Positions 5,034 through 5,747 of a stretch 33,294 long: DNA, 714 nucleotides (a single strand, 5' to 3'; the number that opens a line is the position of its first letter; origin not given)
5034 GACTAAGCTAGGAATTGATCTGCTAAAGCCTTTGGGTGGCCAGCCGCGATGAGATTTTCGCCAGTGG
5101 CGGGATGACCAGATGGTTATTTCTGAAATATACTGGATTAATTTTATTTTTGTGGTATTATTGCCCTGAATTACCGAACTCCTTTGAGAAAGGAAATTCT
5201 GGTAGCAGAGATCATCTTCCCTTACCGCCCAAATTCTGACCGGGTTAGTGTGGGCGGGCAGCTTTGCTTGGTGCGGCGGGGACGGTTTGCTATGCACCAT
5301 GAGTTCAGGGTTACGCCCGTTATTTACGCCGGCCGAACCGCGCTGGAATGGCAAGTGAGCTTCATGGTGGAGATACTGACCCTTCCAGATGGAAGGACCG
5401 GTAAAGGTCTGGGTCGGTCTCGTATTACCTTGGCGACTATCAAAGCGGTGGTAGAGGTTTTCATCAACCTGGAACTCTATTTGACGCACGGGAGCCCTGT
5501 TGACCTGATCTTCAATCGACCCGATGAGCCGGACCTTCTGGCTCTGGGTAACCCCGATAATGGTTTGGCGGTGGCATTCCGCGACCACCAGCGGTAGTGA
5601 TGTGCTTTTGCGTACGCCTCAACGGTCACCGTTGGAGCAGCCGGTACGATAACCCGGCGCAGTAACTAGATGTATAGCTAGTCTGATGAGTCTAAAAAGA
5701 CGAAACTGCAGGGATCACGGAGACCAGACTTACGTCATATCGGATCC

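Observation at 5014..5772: A 0.7 kb unknown-ORF + hammerhead module that appears inserted into a copy of the intergenic motif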

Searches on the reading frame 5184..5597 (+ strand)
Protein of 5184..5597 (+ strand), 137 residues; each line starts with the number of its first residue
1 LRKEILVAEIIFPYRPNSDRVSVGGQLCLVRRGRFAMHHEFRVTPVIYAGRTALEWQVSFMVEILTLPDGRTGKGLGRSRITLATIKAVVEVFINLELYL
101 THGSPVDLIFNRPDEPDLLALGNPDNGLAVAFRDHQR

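Call 10: search_protein_families(library=pfam, proteins=[window:5184-5597:+], max_evalue=0.01)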
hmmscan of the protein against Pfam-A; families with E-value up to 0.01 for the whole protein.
window:5184-5597:+ (137 aa): 0 families

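Call 11: find_homologous_proteins(query=window:5184-5594:+, max_evalue=0.01)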
Query window:5184-5594:+ (137 aa): 1 proteins with E <= 0.01 among 27 candidates.
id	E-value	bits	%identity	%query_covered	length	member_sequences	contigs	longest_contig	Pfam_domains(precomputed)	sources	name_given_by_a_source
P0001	5.0e-60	219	100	74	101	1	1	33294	-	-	-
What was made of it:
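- Tried and rejected: The ORF search by word index found only the ORF itself (call 11).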

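Call 28: search_protein_representatives(protein=window:5184-5594:+)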
Query: 137 residues. Proteins with E-value up to 0.001 (for the whole library): 6; up to 1e-10: 4; up to 1e-30: 1. The best 6 are listed.
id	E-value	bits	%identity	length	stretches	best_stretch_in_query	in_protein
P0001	1.6e-60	219.4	100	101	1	37-137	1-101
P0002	4.2e-25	104.7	48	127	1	11-136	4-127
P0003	2.3e-17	79.7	42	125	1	9-136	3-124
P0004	2.5e-12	63.4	25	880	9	91-133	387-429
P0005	2.0e-06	44.3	37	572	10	60-88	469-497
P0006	6.1e-05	39.4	43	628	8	93-118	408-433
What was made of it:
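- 5184..5597 (+): ORF of the orphan protein family. It has 137 codons from TTG 5184, and the gene caller used ATG 5292 (101 aa). The homologous region starts at about codon 9-11. Homologues are P0002 (E 4e-25) and P0003 (E 2e-17) in an exhaustive HMMER search (call 28).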

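Call 30: search_protein_families(library=pfam, proteins=[P0002, P0003, P0004, P0005, P0006, window:5184-5594:+], max_evalue=1)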
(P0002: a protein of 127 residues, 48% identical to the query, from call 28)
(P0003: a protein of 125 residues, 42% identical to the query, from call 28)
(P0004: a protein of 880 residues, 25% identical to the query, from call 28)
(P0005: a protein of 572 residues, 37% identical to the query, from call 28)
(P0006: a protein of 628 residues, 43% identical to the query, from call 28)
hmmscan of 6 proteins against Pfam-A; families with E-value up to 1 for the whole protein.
P0002 (127 aa): 0 families

P0003 (125 aa): 1 family
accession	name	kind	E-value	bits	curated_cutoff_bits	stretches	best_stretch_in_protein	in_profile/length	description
PF12503.13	CMV_1a_C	-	0.27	11.7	25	1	26-77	18-67/84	Cucumber mosaic virus 1a protein C terminal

P0004 (880 aa): 3 families
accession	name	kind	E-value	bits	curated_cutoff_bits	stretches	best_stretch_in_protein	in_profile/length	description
PF04894.17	Nre_N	-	1.2e-09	38.8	25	0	653-694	2-48/270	Archaeal Nre, N-terminal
PF06560.17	GPI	-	5.8e-08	32.7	20.7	0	652-668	61-77/182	Glucose-6-phosphate isomerase (GPI)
PF06551.18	DUF1120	-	0.0057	17.3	21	0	407-432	30-55/116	Protein of unknown function (DUF1120)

P0005 (572 aa): 7 families
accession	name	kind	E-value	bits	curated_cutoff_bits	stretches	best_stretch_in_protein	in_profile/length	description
PF20606.3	DUF6799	-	1e-14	54.5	26.8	0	101-117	25-41/63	Domain of unknown function (DUF6799)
PF15953.10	PDU_like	-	1.5e-10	41.6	27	0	195-220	109-134/153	Putative propanediol utilisation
PF07076.17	DUF1344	-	1.8e-10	40.9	23.1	0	198-224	7-33/60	Protein of unknown function (DUF1344)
PF11142.13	DUF2917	-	2.2e-05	24.1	25.5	0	202-220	38-56/59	Protein of unknown function (DUF2917)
PF02196.21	RBD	-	0.00013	22.2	25.7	0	209-231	4-26/69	Raf-like Ras-binding domain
PF07987.16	DUF1775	-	0.0016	19.3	25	0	59-86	9-36/146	Domain of unkown function (DUF1775)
PF13861.12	FLgD_tudor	-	0.016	15.9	26.9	0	27-59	18-53/58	FlgD Tudor-like domain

P0006 (628 aa): 4 families
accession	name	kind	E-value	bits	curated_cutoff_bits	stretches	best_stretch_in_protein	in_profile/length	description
PF05985.16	EutC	-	0.0011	18.8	25.8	0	407-517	26-126/235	Ethanolamine ammonia-lyase light chain (EutC)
PF06757.18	Ins_allergen_rp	-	0.044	14.1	23.2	0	437-498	61-126/174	Insect allergen related repeat, nitrile-specifier detoxification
PF19572.5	PorV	-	0.16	11.9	27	1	327-389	173-237/243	Type IX secretion system protein PorV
PF18024.7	HTH_50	-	0.21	11.7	27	0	418-434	34-50/50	Helix-turn-helix domain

window:5184-5594:+ (137 aa): 0 families

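Call 31: find_encoding_contigs(protein=P0002, flank=10000, max_places=10)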
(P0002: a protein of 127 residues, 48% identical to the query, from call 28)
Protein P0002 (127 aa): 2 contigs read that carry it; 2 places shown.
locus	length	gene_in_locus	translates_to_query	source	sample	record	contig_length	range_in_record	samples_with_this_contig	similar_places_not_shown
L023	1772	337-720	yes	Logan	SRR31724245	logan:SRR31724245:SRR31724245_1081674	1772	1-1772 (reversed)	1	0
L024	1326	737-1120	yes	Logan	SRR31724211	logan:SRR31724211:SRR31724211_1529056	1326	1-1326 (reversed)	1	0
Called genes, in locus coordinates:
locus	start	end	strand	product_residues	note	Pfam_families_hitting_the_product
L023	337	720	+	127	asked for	-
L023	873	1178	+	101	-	-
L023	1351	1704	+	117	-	-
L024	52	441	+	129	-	-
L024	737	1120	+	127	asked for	-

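Call 32: find_encoding_contigs(protein=P0003, flank=10000, max_places=10)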
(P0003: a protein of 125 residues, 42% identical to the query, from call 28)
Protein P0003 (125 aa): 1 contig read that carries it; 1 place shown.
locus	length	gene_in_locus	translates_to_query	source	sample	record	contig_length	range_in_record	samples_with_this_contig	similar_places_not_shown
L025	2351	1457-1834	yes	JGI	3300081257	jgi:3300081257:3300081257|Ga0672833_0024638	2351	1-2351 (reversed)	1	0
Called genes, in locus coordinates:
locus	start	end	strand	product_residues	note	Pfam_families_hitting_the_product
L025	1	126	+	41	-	?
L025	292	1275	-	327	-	PF13936:HTH_38, PF00665:rve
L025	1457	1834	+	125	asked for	-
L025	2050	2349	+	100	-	?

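Call 38: find_homologous_proteins(query=A1, max_evalue=0.01)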
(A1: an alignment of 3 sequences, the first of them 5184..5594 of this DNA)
Query A1 (3 sequences) (137 aa, profile of the alignment): 3 proteins with E <= 0.01 among 1381 candidates.
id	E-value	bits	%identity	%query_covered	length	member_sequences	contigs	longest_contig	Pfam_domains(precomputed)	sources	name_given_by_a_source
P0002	2.1e-62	227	47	92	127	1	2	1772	-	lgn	-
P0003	1.1e-59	218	40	94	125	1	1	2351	-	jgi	jgi:hypothetical protein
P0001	2.7e-46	175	100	74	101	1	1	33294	-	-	-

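Call 42: search_protein_families(library=phrogs, proteins=[window:5184-5594:+, P0002, P0003, L024:52-438:+], max_evalue=0.1)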
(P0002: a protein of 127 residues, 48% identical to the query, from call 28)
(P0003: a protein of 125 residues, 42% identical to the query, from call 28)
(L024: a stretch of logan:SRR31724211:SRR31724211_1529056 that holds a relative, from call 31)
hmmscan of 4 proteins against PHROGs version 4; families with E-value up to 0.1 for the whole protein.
window:5184-5594:+ (137 aa): 0 families

P0002 (127 aa): 0 families

P0003 (125 aa): 0 families

L024:52-438:+ (129 aa): 0 families

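Call 43: search_solved_structures(query=A1, max_evalue=10)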
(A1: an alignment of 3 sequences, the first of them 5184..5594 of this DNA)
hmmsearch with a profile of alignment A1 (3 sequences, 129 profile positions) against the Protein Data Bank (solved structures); distinct sequences matched with E-value up to 10: 1.
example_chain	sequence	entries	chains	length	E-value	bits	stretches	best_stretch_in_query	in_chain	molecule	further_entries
6z16_E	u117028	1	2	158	0.85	12.9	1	22-62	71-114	Multisubunit Na+/H+ antiporter, E subunit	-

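Call 56: predict_structure(alignment_id=A1)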
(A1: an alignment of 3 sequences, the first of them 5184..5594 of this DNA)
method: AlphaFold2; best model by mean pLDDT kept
length: 137 residues; sequences in the alignment: 3
mean_pLDDT: 53.9   pTM: 0.54
mean pLDDT of the five models: 53.9, 52.5, 52.4, 52.3, 39.4
residues with pLDDT >= 90: 0; 70-90: 42; 50-70: 26; < 50: 69
segments of 3 or more residues with pLDDT < 50: 1-8, 37-84, 91-98, 135-137
pLDDT, mean of each block of 10 residues (from residue 1): 39 83 81 56 30 32 33 37 49 48 70 64 80 54
secondary structure, 60 per line:
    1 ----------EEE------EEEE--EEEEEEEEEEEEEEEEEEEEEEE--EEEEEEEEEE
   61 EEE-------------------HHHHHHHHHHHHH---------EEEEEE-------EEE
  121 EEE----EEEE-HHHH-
elements in order: E11-13 E20-23 E26-48 E51-63 H83-95 E105-110 E118-123 E128-131 H133-136
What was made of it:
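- Tried and rejected: The first AlphaFold model (window protein, pLDDT 54) was unusable (call 56).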

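Call 87: search_protein_families(library=padloc, proteins=[window:5184-5594:+, P0002, P0003, L024:52-438:+], max_evalue=0.01)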
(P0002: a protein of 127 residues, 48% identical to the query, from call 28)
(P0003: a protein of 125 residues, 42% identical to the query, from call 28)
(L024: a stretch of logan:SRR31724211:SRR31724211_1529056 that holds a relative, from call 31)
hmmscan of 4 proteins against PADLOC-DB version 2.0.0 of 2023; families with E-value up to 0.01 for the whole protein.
window:5184-5594:+ (137 aa): 0 families

P0002 (127 aa): 0 families

P0003 (125 aa): 0 families

L024:52-438:+ (129 aa): 0 families
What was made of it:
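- Tried and rejected: Pfam, PHROGs, NCBIfam (recombinase fragments only), PADLOC and PDB sequence searches found nothing for the ORF family (calls 10, 30, 42, 43, 87).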

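Call 90: find_related_loci(query=A1, collection=viral_contigs, flank=3000)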
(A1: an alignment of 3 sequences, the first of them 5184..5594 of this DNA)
Query A1 (137 aa) in viral_contigs; peptide patterns used: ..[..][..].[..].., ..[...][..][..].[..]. (x = any residue, [..] = any of these).
54 stretches matched a pattern, but none encodes a relative of the query by tblastn (E <= 1e-3).

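Call 91: search_dna_similar(query=P0002, collection=plasmids, mode=protein, max_evalue=0.01)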
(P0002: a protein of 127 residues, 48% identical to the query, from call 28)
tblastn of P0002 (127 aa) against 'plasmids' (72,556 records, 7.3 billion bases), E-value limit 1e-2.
No match.

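Call 107: predict_structure(alignment_id=A5)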
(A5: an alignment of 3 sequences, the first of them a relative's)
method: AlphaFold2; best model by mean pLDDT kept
length: 127 residues; sequences in the alignment: 3
mean_pLDDT: 85.1   pTM: 0.80
mean pLDDT of the five models: 85.1, 73.6, 70.4, 58.9, 56.1
residues with pLDDT >= 90: 54; 70-90: 58; 50-70: 15; < 50: 0
segments of 3 or more residues with pLDDT < 50: none
pLDDT, mean of each block of 10 residues (from residue 1): 87 90 90 84 85 91 90 90 73 74 78 92 83
secondary structure, 60 per line:
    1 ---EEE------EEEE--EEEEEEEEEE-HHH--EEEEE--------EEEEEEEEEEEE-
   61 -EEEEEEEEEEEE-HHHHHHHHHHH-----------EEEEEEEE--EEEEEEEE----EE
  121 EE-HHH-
elements in order: E4-6 E13-16 E19-28 E35-39 E48-59 E62-73 H75-85 E97-104 E107-114 E119-122

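Call 109: fold_search(model_id=the predicted structure, library=pdb)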
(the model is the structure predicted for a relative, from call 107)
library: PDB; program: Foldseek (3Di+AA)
matches with E <= 10: 383; with E <= 0.001: 0
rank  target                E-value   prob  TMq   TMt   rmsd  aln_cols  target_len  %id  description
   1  5ly5                  2.4e-01  0.72  0.34  0.47   5.1        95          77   16  Arcadin-1 from Pyrobaculum calidifontis (released 2017-01-18)
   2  9dei_I                2.5e-01  0.13  0.23  0.18  11.8       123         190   11  Trypanosoma brucei mitochondrial RNA-editing catalytic complex 1, U-deletion (RECC1) (released 2026-01-21)
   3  5a68                  5.4e-01  0.11  0.20  0.15  13.2       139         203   11  Crystal structure of the AtTTM3 product complex with two orthophosphates and manganese ions (form B) (released 2015-08-05)
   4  3v85                  6.7e-01  0.11  0.22  0.16  13.9       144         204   10  1.9 Angstrom resolution crystal structure of the protein Q9SIY3 from Arabidopsis thaliana (released 2012-11-07)
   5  5wce_A                7.1e-01  0.25  0.30  0.12  12.5       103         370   13  Caulobacter crescentus pol III beta (released 2017-07-26)
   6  9tjx_D                7.1e-01  0.09  0.20  0.16  12.7       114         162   10  Structure of factor VII Gla domain bound to EPCR (released 2026-03-25)
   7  5a67                  7.9e-01  0.10  0.22  0.15  14.0       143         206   12  Crystal structure of AtTTM3 in complex with tripolyphosphate and manganese ion (form B) (released 2015-08-05)
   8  6y6m_MODEL_1_A        8.3e-01  0.13  0.21  0.17  10.0       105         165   12  solution structure of cold-shock domain 1 and 2 of drosophila Upstream of N-Ras (Unr) (released 2020-07-29)
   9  5w6p_A                8.8e-01  0.08  0.24  0.06  15.3       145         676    9  Crystal structure of Bacteriophage CBA120 tailspike protein 2 enzymatically active domain (TSP2dN, orf211) (released 2018-10-24)
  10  8gme_D                1.0e+00  0.07  0.22  0.09  12.5       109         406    9  Crystal structure of the gp32-Dda-dT17 complex (released 2023-06-28)
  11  9c57_E                1.1e+00  0.21  0.28  0.11   5.9        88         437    8  Reconstituted P400 Subcomplex of the human TIP60 complex (released 2024-08-21)
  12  3upu_A                1.1e+00  0.12  0.24  0.10  12.0       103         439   14  Crystal structure of the T4 Phage SF1B Helicase Dda (released 2012-06-20)
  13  4i8o_A                1.2e+00  0.05  0.16  0.07  19.3       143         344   12  Crystal structure of the toxin RnlA from Escherichia coli (released 2013-10-23)
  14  2chc_B                1.3e+00  0.11  0.22  0.18  12.2       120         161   15  Structure of Rv3472(D26N), a function unknown protein from Mycobacterium tuberculosis (released 2007-05-01)
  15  2chc_A                1.3e+00  0.10  0.22  0.17  12.3       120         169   15  Structure of Rv3472(D26N), a function unknown protein from Mycobacterium tuberculosis (released 2007-05-01)
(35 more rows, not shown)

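Call 111: fold_search(model_id=the predicted structure, library=viral)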
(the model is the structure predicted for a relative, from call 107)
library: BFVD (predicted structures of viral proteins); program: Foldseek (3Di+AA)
matches with E <= 10: 564; with E <= 0.001: 0
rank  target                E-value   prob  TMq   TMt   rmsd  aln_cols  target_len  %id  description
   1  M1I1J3                3.9e-02  0.97  0.34  0.26   6.7        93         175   17  (no name in the UniProt tables at hand)
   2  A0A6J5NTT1            6.0e-02  0.21  0.16  0.21  10.5        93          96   14  Uncharacterized protein [uncultured Caudovirales phage]
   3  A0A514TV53            7.4e-02  0.44  0.22  0.08  14.1       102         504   13  Putative CytH-like phosphatase [Aeromonas phage D3]
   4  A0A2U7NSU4            9.2e-02  0.30  0.24  0.09  10.8       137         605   10  Virion related protein [Hot spring virus BHS2]
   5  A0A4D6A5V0            9.7e-02  0.66  0.35  0.25   9.5       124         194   10  (no name in the UniProt tables at hand)
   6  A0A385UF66            1.1e-01  0.95  0.49  0.49   6.0       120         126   16  Uncharacterized protein [Microbacterium phage OneinaGillian]
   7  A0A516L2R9            1.1e-01  0.96  0.42  0.49   5.5        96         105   14  (no name in the UniProt tables at hand)
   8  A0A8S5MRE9            1.1e-01  0.23  0.25  0.25  14.7       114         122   14  Uncharacterized protein [Siphoviridae sp. ctqED62]
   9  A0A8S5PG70            1.3e-01  0.23  0.21  0.25  11.8       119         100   15  Uncharacterized protein [Siphoviridae sp. cthL03]
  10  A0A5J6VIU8            1.4e-01  0.89  0.39  0.22   5.6        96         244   12  DUF3592 domain-containing protein [Megaviridae environmental sample]
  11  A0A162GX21            1.4e-01  0.63  0.35  0.17   7.0       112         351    3  LEF-3 [Mocis latipes granulovirus]
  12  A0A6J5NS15            1.4e-01  0.41  0.35  0.31  10.8       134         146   10  Ssb Single-stranded DNA-binding protein [uncultured Caudovirales phage]
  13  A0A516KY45            1.6e-01  0.66  0.34  0.28   8.2       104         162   10  (no name in the UniProt tables at hand)
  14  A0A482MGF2            1.9e-01  0.54  0.33  0.17   7.0       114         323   10  Uncharacterized protein [Serratia phage Serbin]
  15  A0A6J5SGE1            2.2e-01  0.38  0.29  0.24  10.6       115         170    8  Uncharacterized protein [uncultured Caudovirales phage]
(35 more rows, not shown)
